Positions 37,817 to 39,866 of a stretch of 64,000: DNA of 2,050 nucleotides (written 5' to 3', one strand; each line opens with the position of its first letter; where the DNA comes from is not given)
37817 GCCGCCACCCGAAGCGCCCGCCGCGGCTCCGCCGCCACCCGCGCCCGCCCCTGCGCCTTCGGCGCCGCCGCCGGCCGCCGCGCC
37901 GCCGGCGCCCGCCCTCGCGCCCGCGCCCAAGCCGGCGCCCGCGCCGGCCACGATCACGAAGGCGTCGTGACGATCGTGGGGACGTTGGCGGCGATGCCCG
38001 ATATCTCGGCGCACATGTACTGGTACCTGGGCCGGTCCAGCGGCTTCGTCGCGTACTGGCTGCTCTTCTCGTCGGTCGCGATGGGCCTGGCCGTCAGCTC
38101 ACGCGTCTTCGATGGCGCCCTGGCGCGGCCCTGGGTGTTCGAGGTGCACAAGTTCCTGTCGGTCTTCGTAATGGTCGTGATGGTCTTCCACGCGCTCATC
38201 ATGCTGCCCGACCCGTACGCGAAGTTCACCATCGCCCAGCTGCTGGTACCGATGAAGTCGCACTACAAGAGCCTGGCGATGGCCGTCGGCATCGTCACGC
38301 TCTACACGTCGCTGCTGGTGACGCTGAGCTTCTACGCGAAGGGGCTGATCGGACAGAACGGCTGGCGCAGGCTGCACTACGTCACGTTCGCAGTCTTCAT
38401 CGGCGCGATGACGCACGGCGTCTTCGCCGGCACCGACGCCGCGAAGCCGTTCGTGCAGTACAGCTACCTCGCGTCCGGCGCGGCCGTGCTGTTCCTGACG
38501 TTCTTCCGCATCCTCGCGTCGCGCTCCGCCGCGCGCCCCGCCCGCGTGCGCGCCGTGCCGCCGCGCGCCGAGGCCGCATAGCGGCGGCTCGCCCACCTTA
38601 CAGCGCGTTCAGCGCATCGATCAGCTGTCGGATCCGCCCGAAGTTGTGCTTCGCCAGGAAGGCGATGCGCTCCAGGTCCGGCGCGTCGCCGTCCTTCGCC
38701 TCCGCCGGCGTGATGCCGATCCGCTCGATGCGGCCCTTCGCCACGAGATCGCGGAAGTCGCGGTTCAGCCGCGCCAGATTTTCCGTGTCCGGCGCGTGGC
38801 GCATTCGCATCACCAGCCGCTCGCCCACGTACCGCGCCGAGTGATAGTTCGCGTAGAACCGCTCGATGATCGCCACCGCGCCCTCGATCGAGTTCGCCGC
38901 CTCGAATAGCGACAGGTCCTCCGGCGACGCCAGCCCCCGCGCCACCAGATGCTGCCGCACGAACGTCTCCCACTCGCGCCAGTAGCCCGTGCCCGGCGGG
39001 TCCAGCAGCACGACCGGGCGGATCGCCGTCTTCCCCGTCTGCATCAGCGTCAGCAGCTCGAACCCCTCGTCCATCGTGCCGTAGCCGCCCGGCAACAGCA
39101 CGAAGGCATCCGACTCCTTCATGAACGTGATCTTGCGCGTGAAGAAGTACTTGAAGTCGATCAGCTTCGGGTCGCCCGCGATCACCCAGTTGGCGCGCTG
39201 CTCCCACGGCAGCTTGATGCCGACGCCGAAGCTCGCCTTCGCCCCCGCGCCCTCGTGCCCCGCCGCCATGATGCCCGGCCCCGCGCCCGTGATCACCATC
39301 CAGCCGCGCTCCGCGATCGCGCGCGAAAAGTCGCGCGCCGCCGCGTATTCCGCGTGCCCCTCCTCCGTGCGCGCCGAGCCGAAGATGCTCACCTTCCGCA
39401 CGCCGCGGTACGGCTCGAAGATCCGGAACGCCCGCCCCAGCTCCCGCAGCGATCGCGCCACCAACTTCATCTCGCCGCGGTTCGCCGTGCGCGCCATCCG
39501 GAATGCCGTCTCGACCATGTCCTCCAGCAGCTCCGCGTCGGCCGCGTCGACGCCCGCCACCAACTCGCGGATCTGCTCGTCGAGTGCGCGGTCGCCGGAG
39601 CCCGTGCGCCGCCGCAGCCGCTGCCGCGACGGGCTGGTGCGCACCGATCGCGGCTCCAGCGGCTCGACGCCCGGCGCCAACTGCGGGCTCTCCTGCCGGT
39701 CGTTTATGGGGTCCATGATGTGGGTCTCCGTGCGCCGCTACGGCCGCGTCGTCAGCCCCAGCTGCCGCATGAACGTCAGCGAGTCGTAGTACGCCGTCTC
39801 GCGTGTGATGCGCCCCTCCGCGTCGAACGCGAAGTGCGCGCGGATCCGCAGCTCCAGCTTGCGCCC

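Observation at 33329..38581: etfBA / apbE operon with duplicated Pro-rich signal-anchored proteins and a ferric-reductase-like heme membrane protein: candidate extracytoplasmic flavin/heme electron-transfer module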

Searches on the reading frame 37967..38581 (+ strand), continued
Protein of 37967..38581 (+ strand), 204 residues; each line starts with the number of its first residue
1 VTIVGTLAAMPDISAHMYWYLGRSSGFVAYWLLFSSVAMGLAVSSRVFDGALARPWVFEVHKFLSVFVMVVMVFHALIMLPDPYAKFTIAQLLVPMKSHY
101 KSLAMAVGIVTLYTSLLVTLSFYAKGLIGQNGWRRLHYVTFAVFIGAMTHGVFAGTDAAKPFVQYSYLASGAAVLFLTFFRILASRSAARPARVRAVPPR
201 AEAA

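Call 56: search_protein_families(library=ncbifam, proteins=[window:37967-38581:+], max_evalue=0.1)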
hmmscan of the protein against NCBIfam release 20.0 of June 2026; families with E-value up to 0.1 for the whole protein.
window:37967-38581:+ (204 aa): 0 families

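Call 66: search_protein_families(library=pfam, proteins=[L030:7617-8279:+, L030:8284-9336:+, L030:9522-10154:+, L030:10160-11068:+, L030:11065-11925:+, L030:5875-6369:+, L030:6407-6958:+], max_evalue=0.01)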
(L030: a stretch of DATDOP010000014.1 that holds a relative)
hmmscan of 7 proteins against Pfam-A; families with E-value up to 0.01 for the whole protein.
L030:7617-8279:+ (220 aa): 4 families
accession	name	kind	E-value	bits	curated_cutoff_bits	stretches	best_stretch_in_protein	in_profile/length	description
PF04545.22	Sigma70_r4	-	1.2e-13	50.8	24.1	1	161-209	1-49/50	Sigma-70, region 4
PF08281.18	Sigma70_r4_2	-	8.5e-11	41.8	25.7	1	158-208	4-54/54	Sigma-70, region 4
PF04542.20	Sigma70_r2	-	1.7e-09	37.8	24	1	65-129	2-67/71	Sigma-70 region 2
PF07638.17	Sigma70_ECF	-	8.1e-06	26.3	21.1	1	48-212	6-183/185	ECF sigma factor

L030:8284-9336:+ (350 aa): 1 family
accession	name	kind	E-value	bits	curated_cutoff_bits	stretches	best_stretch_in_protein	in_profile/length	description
PF18914.6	DUF5666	-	3.2e-11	43.8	27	1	206-262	3-60/60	Domain of unknown function (DUF5666)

L030:9522-10154:+ (210 aa): 1 family
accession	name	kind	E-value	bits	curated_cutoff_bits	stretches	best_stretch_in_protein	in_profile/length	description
PF04205.19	FMN_bind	-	3.2e-05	24.9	22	1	137-204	3-76/77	FMN-binding domain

L030:10160-11068:+ (302 aa): 1 family
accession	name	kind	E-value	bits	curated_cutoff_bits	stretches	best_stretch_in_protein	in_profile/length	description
PF02424.20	ApbE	-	3.3e-59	201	25.6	1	14-282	1-264/266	ApbE family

L030:11065-11925:+ (286 aa): 1 family
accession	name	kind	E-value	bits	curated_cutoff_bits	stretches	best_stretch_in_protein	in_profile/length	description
PF03116.20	NQR2_RnfD_RnfE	-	5.5e-10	39.5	27.7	2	173-262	196-281/296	NQR2, RnfD, RnfE family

L030:5875-6369:+ (164 aa): 0 families

L030:6407-6958:+ (183 aa): 0 families

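Call 76: search_protein_representatives(alignment_id=A1)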
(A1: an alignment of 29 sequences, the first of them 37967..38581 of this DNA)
Query: 29 sequences, 208 profile positions. Proteins with E-value up to 0.001 (for the whole library): 4556; up to 1e-10: 2544; up to 1e-30: 376. The best 150 are listed.
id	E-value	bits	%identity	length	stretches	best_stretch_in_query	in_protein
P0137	1.2e-93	328.8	-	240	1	10-200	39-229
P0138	1.0e-65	237.5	-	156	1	51-200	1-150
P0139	2.5e-63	229.7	-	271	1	13-196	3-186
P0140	1.1e-56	207.9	-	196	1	17-198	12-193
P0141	2.7e-55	203.4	-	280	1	15-190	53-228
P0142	6.4e-53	195.7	-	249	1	13-200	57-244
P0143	3.6e-52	193.2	-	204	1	12-198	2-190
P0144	5.6e-52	192.6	-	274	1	15-183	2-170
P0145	2.4e-51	190.5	-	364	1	6-188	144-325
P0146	1.0e-49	185.2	-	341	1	15-183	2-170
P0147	2.2e-49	184.1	-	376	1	10-199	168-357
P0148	2.6e-49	183.9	-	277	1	15-188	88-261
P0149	2.7e-49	183.8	-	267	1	16-188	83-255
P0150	2.7e-49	183.8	-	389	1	9-186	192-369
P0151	4.5e-49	183.1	-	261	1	17-202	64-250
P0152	9.4e-49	182.1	-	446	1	11-192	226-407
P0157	3.7e-48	180.1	-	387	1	8-200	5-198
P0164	5.9e-47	176.2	-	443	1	16-201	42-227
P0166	1.2e-46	175.2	-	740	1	12-196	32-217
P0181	6.5e-45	169.5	-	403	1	13-195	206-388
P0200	2.0e-43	164.6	-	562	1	16-202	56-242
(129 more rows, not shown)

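Call 78: search_protein_families(library=pfam, proteins=[P0166, P0150, P0145, P0152, P0157, P0164, P0200, P0181], max_evalue=0.01)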
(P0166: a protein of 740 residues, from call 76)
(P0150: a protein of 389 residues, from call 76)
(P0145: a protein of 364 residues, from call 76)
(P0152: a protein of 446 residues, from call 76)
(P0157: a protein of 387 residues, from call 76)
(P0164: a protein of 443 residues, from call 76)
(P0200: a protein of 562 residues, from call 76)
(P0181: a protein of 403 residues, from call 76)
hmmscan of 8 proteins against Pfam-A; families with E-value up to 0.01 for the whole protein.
P0166 (740 aa): 17 families
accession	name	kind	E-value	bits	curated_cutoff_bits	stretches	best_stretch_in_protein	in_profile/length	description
PF07992.20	Pyr_redox_2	-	2.9e-56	191.5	26.1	1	342-633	2-283/291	Pyridine nucleotide-disulphide oxidoreductase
PF00070.33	Pyr_redox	-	4.1e-18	66.1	22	1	486-561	2-78/82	Pyridine nucleotide-disulphide oxidoreductase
PF18267.7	Rubredoxin_C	-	1.3e-12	48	25.9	1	655-718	3-66/70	Rubredoxin NAD+ reductase C-terminal domain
PF01266.30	DAO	-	2.5e-09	37.6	27.9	2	486-539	2-55/353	FAD dependent oxidoreductase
PF13450.12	NAD_binding_8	-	2.3e-07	31.4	21.9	0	488-515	1-28/68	NAD(P)-binding Rossmann-like domain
PF01494.25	FAD_binding_3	-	2.9e-07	30.5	22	0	486-548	4-66/349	FAD binding domain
PF13738.12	Pyr_redox_3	-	1.2e-06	28.4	30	1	479-614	160-305/305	Pyridine nucleotide-disulphide oxidoreductase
PF01946.23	Thi4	-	1.8e-06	27.8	26.2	0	339-373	16-49/235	Thi4 family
PF00890.30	FAD_binding_2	-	3.4e-06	26.9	20.4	0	486-513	2-29/414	FAD binding domain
PF01262.27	AlaDh_PNT_C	-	7.1e-06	26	23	0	484-522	29-67/214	Alanine dehydrogenase/PNT, C-terminal domain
PF00111.32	Fer2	-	9.9e-06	25.9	21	1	234-307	5-74/77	2Fe-2S iron-sulfur cluster binding domain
PF01134.28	GIDA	-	0.00021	20.9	22.1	0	487-512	3-28/391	Glucose inhibited division protein A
PF01794.25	Ferric_reduct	-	0.00029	21.3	28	1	46-168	2-120/121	Ferric reductase like transmembrane component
PF12831.13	FAD_oxidored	-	0.00033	20.5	27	0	487-518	3-34/416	FAD dependent oxidoreductase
PF03486.20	HI0933_like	-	0.00063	19.7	50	0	485-516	2-33/244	HI0933-like protein Rossmann domain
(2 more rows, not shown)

P0150 (389 aa): 1 family
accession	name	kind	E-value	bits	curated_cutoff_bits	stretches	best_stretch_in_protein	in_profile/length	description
PF01794.25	Ferric_reduct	-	5.5e-06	26.9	28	1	209-330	2-120/121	Ferric reductase like transmembrane component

P0145 (364 aa): 1 family
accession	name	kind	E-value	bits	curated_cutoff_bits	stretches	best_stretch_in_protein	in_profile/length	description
PF01794.25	Ferric_reduct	-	4.9e-06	27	28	1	164-285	2-120/121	Ferric reductase like transmembrane component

P0152 (446 aa): 1 family
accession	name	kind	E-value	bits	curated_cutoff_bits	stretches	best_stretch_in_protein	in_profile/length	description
PF01794.25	Ferric_reduct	-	0.00014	22.4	28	1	241-362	2-120/121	Ferric reductase like transmembrane component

P0157 (387 aa): 2 families
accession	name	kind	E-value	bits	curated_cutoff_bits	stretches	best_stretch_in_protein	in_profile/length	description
PF01794.25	Ferric_reduct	-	1.5e-05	25.5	28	1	22-144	1-120/121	Ferric reductase like transmembrane component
PF01292.26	Ni_hydr_CYTB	-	0.00015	22.1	30.1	0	131-243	7-115/179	Prokaryotic cytochrome b561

P0164 (443 aa): 1 family
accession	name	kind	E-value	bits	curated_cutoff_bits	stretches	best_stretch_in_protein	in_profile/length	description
PF01794.25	Ferric_reduct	-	1.5e-08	35.2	28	1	51-173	1-120/121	Ferric reductase like transmembrane component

P0200 (562 aa): 0 families

P0181 (403 aa): 1 family
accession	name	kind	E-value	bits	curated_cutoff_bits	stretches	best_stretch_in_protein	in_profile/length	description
PF01794.25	Ferric_reduct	-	3.2e-06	27.7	28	1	219-340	2-120/121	Ferric reductase like transmembrane component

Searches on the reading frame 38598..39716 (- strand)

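Call 3: search_protein_families(library=pfam, proteins=[window:38598-39716:-], max_evalue=0.1)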
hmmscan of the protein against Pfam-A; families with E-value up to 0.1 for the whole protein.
window:38598-39716:- (372 aa): 2 families
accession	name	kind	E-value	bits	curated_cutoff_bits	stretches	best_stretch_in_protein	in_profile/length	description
PF03641.19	Lysine_decarbox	-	8.1e-25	88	27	1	155-282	6-129/131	Possible lysine decarboxylase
PF18306.6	LDcluster4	-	1.2e-13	51.4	26.3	1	108-217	3-109/151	SLOG cluster4 family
